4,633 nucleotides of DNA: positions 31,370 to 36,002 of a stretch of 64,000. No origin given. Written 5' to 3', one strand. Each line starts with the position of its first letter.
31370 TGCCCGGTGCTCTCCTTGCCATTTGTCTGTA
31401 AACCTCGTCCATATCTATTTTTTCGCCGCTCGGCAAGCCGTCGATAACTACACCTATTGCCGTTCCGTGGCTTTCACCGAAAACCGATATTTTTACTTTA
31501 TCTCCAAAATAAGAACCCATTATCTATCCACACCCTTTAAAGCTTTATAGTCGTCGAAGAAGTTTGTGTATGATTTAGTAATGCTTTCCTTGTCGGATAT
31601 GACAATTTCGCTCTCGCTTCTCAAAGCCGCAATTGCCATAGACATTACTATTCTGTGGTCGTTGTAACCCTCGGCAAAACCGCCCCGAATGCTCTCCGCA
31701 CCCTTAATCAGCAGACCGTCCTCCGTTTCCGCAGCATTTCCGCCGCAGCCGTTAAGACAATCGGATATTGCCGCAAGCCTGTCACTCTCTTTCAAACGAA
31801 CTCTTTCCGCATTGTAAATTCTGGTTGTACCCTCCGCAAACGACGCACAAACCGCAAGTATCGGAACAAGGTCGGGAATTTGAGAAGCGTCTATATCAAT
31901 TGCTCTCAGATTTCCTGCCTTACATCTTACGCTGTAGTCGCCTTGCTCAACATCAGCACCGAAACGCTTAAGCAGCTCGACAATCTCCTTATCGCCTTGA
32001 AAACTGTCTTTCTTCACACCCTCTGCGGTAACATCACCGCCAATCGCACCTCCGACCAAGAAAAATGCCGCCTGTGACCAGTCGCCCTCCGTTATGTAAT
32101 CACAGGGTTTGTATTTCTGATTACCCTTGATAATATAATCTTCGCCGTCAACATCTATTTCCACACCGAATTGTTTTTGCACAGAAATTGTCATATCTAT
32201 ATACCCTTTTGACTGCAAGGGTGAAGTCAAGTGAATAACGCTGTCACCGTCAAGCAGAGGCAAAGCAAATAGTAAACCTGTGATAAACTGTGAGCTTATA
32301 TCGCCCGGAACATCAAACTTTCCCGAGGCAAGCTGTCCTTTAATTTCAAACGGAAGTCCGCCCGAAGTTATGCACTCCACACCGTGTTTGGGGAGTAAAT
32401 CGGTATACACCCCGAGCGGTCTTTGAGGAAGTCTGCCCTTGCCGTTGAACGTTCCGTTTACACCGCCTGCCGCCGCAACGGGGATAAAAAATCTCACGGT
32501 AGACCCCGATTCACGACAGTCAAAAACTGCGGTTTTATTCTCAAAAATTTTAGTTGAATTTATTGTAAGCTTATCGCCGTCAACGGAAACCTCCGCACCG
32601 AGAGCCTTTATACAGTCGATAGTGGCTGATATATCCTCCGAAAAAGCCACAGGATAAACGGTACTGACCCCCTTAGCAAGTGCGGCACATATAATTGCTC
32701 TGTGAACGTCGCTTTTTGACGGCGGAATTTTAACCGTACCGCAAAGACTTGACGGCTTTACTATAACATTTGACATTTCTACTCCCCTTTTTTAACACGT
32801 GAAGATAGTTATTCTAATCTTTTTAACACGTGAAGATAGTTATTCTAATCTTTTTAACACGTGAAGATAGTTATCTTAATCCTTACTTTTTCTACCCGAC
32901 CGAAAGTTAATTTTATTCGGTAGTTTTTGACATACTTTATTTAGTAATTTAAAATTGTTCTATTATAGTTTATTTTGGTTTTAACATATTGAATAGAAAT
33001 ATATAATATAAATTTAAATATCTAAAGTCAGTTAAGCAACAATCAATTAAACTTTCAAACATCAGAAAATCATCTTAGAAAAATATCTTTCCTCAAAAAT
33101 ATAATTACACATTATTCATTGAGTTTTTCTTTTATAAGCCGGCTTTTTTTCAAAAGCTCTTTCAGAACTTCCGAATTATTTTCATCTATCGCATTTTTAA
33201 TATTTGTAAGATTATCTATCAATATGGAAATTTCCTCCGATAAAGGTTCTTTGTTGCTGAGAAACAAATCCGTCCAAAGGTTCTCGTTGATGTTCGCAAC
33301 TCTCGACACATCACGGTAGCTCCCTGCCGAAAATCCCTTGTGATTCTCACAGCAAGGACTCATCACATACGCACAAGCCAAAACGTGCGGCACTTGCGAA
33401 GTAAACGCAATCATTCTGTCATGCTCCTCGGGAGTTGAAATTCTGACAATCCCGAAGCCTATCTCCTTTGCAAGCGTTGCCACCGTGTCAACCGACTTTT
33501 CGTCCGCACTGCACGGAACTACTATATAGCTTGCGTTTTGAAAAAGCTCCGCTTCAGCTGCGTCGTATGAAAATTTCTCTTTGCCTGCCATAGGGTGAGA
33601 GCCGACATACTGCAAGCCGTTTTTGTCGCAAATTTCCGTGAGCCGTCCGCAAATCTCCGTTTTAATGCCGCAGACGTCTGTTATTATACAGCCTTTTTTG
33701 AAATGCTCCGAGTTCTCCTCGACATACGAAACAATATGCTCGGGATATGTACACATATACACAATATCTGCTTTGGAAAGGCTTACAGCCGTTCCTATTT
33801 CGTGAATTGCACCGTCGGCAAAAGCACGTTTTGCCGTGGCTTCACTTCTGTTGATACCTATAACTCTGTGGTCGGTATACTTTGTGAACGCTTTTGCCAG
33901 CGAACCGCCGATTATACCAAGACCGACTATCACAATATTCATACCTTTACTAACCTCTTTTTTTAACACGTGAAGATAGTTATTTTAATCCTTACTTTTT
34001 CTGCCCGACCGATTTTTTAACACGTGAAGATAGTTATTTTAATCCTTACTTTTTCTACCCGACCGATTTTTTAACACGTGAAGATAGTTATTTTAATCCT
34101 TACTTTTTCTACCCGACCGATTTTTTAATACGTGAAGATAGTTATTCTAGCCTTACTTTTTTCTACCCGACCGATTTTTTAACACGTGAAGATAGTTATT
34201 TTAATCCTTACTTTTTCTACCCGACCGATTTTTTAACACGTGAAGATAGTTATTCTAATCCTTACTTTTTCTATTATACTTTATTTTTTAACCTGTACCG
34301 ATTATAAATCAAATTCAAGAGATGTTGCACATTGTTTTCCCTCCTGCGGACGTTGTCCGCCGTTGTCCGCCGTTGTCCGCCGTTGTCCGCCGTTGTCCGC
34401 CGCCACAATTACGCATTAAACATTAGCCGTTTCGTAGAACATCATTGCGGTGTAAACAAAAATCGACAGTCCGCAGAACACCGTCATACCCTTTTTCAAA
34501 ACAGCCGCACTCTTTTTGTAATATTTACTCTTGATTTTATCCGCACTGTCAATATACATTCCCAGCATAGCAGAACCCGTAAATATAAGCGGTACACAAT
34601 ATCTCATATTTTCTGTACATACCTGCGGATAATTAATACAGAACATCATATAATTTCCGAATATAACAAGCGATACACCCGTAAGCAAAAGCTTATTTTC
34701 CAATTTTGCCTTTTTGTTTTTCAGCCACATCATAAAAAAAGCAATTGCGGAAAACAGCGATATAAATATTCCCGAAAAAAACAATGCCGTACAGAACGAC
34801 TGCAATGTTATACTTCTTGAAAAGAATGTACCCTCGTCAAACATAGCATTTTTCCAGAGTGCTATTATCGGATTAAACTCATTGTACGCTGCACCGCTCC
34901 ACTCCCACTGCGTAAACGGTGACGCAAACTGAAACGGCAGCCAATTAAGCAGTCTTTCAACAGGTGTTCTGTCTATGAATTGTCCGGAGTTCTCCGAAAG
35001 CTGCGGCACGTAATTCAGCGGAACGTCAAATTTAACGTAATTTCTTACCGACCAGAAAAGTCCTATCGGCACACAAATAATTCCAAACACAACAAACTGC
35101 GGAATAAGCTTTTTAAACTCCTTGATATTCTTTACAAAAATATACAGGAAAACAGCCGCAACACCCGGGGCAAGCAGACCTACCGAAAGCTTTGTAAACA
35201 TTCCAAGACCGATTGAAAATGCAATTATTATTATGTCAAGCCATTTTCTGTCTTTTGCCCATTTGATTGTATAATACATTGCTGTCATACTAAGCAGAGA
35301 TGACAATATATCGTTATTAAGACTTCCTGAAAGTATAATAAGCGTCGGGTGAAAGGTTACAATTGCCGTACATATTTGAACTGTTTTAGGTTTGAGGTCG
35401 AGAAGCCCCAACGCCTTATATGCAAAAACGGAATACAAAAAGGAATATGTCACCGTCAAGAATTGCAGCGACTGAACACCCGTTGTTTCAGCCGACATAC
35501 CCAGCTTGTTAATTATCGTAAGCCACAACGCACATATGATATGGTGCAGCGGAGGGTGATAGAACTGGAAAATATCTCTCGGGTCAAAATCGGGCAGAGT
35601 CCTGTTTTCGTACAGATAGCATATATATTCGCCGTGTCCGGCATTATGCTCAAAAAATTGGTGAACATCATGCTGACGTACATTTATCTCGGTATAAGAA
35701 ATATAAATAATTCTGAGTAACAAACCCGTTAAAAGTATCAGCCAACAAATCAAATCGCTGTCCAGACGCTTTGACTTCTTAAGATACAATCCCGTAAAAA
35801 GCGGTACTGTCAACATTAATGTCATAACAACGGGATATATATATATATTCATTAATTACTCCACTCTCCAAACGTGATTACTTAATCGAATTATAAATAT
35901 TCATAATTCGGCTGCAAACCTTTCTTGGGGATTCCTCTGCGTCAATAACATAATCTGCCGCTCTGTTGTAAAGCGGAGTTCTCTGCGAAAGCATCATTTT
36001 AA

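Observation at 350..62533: Dense MITE-like family: 10 copies in 64 kb, ~31-bp TIRs, invariant 3-bp TAA/TTA target duplication, no transposase in window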

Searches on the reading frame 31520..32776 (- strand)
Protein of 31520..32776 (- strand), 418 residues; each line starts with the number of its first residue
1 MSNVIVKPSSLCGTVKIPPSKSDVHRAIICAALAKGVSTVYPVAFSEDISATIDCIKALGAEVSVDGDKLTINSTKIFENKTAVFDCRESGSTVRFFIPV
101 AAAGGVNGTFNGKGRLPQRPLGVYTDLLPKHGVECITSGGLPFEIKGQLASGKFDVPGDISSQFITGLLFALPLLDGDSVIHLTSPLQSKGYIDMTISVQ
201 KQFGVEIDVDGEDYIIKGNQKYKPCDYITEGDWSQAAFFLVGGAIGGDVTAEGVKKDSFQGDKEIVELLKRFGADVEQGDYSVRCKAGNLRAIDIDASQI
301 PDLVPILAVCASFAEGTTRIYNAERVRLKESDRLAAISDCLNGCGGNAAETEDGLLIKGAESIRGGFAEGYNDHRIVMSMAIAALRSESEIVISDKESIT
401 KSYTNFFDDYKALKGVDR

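Call 9: search_protein_families(library=ncbifam, proteins=[window:31520-32776:-])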
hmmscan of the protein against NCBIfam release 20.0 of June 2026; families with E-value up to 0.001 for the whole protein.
window:31520-32776:- (418 aa): 6 families
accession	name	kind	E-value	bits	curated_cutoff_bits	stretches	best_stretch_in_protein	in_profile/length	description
TIGR01356.1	aroA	equivalog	6.4e-112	374.4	287.25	1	13-414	1-413/415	3-phosphoshikimate 1-carboxyvinyltransferase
NF008816.0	PRK11860.1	equivalog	4.3e-70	236.6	943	1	11-411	15-433/662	bifunctional 3-phosphoshikimate 1-carboxyvinyltransferase/cytidylate kinase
NF011381.1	PRK14806.1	equivalog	3.2e-54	184.4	902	1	5-407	306-720/733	bifunctional prephenate dehydrogenase/3-phosphoshikimate 1-carboxyvinyltransferase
TIGR01072.1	murA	equivalog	2.1e-21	76.2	392.7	1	8-412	9-409/416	UDP-N-acetylglucosamine 1-carboxyvinyltransferase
NF006873.0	PRK09369.1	subfamily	1.5e-20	73.3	297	1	5-413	6-410/419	UDP-N-acetylglucosamine 1-carboxyvinyltransferase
NF009470.0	PRK12830.1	equivalog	1.7e-11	43.5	552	2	201-413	199-408/417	UDP-N-acetylglucosamine 1-carboxyvinyltransferase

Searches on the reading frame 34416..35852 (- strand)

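Call 94: search_protein_families(library=pfam, proteins=[window:34416-35852:-], max_evalue=0.00001)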
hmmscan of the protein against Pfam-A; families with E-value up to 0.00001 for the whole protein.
window:34416-35852:- (478 aa): 1 family
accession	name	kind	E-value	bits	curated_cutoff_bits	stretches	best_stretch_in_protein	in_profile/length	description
PF13231.12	PMT_2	-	3.6e-08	34.2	26.1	1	99-262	2-156/160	Dolichyl-phosphate-mannose-protein mannosyltransferase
